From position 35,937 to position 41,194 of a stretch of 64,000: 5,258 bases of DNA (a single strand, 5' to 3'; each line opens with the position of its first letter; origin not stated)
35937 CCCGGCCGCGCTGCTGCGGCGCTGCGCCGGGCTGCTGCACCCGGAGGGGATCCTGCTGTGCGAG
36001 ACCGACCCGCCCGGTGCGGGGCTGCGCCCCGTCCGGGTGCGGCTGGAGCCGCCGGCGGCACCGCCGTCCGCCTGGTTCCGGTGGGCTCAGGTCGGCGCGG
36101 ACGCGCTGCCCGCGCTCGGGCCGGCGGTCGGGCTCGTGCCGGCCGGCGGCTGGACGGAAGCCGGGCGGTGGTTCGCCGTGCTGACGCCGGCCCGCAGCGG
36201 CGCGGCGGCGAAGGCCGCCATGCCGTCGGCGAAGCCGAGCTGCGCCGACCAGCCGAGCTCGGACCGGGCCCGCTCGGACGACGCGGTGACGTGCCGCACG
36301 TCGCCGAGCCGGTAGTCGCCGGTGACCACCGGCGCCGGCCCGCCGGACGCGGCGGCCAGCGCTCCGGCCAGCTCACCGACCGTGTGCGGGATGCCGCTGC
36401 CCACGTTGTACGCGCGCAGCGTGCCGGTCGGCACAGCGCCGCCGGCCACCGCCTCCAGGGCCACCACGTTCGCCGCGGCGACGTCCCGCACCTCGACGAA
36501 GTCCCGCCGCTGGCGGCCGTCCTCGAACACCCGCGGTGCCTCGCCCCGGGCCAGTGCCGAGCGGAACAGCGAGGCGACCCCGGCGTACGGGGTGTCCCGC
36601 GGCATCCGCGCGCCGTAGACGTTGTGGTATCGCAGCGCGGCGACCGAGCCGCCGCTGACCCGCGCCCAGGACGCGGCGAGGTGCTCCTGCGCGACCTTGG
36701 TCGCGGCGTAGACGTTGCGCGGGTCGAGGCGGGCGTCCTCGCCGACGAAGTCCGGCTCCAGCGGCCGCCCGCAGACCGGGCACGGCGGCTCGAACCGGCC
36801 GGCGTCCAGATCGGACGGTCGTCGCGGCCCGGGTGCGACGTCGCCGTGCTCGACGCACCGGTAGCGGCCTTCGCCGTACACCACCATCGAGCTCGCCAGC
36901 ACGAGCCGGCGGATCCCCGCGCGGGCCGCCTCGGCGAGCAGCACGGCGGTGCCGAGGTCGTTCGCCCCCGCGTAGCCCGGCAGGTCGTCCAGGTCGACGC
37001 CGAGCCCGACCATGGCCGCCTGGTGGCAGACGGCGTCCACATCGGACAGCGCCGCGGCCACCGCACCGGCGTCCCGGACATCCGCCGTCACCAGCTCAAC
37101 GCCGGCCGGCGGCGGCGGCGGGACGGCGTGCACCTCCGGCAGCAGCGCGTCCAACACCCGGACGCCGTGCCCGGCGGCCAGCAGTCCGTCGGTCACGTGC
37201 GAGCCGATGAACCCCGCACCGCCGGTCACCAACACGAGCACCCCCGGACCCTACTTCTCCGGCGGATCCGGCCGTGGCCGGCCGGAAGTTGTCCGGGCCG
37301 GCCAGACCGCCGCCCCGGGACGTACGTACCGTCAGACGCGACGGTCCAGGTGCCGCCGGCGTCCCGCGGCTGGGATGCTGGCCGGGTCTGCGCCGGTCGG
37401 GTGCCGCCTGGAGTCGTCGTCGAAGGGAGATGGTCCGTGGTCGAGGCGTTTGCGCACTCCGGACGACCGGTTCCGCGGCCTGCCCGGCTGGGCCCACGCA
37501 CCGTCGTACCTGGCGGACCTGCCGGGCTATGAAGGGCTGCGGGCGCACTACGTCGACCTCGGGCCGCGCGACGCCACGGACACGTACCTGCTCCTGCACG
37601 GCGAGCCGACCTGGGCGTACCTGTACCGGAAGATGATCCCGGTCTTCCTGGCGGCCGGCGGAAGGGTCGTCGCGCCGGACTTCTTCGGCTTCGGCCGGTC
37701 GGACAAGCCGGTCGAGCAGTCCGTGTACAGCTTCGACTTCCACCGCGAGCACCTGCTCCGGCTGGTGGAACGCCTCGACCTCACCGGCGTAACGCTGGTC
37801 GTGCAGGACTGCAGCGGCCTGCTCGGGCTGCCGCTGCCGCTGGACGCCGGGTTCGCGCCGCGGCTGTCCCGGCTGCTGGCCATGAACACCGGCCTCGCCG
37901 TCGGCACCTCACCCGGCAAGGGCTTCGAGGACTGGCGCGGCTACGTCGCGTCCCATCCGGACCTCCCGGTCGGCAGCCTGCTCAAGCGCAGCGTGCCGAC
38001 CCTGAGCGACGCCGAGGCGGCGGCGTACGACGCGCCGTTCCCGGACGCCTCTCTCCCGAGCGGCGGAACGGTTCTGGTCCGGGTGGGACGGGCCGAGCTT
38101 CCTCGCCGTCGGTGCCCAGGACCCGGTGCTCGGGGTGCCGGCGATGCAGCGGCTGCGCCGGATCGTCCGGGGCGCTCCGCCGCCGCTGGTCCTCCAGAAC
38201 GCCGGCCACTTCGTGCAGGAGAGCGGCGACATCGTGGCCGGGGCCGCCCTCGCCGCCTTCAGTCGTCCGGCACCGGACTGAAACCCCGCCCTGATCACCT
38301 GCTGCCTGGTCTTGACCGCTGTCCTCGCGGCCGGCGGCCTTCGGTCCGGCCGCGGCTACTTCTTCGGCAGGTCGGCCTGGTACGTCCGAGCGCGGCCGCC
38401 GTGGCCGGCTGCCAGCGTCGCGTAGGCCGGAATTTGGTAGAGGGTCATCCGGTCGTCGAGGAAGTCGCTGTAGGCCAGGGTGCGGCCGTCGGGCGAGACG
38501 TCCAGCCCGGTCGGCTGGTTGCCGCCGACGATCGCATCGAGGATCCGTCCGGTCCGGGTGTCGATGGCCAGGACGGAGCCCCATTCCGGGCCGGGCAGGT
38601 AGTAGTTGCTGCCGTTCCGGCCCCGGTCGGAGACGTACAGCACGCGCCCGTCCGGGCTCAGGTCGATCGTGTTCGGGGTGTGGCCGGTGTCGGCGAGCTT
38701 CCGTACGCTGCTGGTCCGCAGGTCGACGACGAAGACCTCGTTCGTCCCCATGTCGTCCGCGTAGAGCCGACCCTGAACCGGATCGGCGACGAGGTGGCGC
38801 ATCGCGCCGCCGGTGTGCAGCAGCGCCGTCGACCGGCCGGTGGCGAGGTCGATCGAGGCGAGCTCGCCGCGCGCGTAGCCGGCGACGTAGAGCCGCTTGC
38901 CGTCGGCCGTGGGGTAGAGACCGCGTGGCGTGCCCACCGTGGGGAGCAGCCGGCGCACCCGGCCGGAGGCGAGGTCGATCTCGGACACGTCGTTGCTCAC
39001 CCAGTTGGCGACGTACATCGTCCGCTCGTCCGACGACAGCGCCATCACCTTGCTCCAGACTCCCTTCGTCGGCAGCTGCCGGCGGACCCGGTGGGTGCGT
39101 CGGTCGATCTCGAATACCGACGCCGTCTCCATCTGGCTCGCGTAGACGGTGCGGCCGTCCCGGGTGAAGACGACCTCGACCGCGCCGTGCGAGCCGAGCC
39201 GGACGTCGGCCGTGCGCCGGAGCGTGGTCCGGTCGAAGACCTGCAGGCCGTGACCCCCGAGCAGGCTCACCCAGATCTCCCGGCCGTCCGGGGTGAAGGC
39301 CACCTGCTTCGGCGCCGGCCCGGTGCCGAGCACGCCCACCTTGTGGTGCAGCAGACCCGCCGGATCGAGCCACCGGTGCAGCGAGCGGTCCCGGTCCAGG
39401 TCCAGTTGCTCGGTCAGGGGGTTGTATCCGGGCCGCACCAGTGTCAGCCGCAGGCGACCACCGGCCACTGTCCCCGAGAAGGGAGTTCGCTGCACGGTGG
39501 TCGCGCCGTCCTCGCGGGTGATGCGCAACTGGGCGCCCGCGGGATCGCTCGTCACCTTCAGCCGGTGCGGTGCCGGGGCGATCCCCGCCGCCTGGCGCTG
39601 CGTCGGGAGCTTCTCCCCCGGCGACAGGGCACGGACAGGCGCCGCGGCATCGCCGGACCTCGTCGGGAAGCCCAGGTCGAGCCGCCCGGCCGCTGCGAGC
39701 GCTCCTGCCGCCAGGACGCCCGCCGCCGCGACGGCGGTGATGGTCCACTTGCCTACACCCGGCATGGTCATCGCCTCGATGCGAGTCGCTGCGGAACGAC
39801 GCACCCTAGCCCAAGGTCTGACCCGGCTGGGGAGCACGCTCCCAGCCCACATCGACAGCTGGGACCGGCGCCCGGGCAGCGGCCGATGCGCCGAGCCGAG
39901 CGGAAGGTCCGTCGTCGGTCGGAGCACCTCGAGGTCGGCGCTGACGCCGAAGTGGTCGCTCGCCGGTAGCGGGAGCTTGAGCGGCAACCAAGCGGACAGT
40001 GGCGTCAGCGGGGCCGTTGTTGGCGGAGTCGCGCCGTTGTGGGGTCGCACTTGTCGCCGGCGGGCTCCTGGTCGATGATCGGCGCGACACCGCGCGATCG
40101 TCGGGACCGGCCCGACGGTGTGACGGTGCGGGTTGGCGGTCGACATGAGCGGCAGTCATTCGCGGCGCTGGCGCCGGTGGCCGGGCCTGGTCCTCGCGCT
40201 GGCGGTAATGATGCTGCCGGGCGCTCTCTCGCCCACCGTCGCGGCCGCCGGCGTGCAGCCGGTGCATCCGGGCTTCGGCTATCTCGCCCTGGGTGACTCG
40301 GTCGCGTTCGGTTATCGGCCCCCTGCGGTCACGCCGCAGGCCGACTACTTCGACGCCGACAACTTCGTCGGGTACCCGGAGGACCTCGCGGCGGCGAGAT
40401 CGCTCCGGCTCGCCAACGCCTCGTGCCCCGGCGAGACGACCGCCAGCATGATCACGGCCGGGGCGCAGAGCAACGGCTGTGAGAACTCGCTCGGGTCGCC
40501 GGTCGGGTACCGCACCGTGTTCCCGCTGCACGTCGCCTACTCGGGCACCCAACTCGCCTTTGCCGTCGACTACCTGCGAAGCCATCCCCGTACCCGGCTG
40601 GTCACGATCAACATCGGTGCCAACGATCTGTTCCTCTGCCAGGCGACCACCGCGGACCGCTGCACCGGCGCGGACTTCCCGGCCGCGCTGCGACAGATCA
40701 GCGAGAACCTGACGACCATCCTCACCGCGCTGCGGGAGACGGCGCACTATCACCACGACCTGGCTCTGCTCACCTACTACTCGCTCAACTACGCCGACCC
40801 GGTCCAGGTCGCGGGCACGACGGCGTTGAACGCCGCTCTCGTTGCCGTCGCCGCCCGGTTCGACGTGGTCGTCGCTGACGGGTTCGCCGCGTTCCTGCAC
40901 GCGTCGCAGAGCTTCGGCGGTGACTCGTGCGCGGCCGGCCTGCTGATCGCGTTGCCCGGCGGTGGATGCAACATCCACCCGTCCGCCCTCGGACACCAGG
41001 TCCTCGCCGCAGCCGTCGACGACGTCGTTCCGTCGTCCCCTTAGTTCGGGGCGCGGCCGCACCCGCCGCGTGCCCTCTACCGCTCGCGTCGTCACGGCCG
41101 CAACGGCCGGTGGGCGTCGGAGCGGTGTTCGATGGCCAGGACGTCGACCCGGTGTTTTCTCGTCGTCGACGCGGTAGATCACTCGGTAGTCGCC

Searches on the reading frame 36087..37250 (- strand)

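Call 78: search_protein_families(library=pfam, proteins=[window:36087-37250:-], max_evalue=0.0001)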
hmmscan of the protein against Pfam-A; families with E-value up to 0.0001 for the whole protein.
window:36087-37250:- (387 aa): 8 families
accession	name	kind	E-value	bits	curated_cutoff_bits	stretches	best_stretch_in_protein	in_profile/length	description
PF01370.27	Epimerase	-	9.9e-43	146.7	20.9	2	171-284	129-240/240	NAD dependent epimerase/dehydratase family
PF16363.11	GDP_Man_Dehyd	-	1.1e-31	111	27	2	169-345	141-330/332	GDP-mannose 4,6 dehydratase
PF01073.25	3Beta_HSD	-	7.8e-14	51.8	22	1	7-127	1-122/280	3-beta hydroxysteroid dehydrogenase/isomerase family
PF13460.12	NAD_binding_10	-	1e-11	45.5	27.2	1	10-127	1-104/184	NAD(P)H-binding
PF07993.18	NAD_binding_4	-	1e-08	35.1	20.1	1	68-258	86-255/258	Male sterility protein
PF05368.20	NmrA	-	7.1e-08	32.8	27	1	5-118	4-104/298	NmrA-like family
PF02719.21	Polysacc_synt_2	-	1.7e-06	27.9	20.2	0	6-120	1-127/293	Polysaccharide biosynthesis protein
PF04321.23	RmlD_sub_bind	-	2.7e-05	23.8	27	0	6-125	3-105/287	RmlD substrate binding domain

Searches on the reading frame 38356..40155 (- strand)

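Call 6: search_protein_families(library=pfam, proteins=[window:38356-40155:-], max_evalue=0.01)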
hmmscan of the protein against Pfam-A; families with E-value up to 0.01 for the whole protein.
window:38356-40155:- (599 aa): 11 families
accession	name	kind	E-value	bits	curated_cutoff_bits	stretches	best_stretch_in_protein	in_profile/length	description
PF10282.15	Lactonase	-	2.3e-12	47.2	21.7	2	321-404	242-331/344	Lactonase, 7-bladed beta-propeller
PF08450.18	SGL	-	6.4e-11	42.8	26.3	1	471-510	114-152/246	SMP-30/Gluconolactonase/LRE-like region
PF25174.1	Beta-prop_THOC3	-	5.6e-09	35.8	305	1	283-384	50-148/272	THOC3 beta-propeller domain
PF21783.3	YNCE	-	8.7e-09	35.6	27.1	1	374-441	250-317/339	YNCE-like beta-propeller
PF13360.13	PQQ_2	-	1.5e-06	28.5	27.6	1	418-538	117-229/233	Outer membrane protein assembly factor BamB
PF07676.18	PD40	-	1.2e-05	25.5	20.9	0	499-516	16-33/38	WD40-like Beta Propeller Repeat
PF08308.17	PEGA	-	2.2e-05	24.7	20.8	1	199-260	4-62/71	PEGA domain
PF02239.22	Cytochrom_D1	-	2.2e-05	23.7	25.5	0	282-319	317-355/368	Cytochrome D1 heme domain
PF24684.1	Vgb_lyase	-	5.4e-05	22.6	50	1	332-509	106-282/290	Virginiamycin B lyase family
PF05694.17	SBP56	-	0.0042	16.4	34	0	340-397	279-335/453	56kDa selenium binding protein (SBP56)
PF01731.26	Arylesterase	-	0.0045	17.6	21.3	0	479-511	41-73/86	Arylesterase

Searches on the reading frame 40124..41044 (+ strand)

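Call 6: search_protein_families(library=pfam, proteins=[window:40124-41044:+], max_evalue=0.01)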
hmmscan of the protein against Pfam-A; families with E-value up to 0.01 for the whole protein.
window:40124-41044:+ (306 aa): 2 families
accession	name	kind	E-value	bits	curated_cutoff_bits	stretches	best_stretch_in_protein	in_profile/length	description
PF13472.12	Lipase_GDSL_2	-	1.5e-16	61.8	32.9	1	55-293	1-178/178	GDSL-like Lipase/Acylhydrolase family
PF00657.28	Lipase_GDSL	-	3.3e-07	31.1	23.6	1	53-298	1-208/208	GDSL-like Lipase/Acylhydrolase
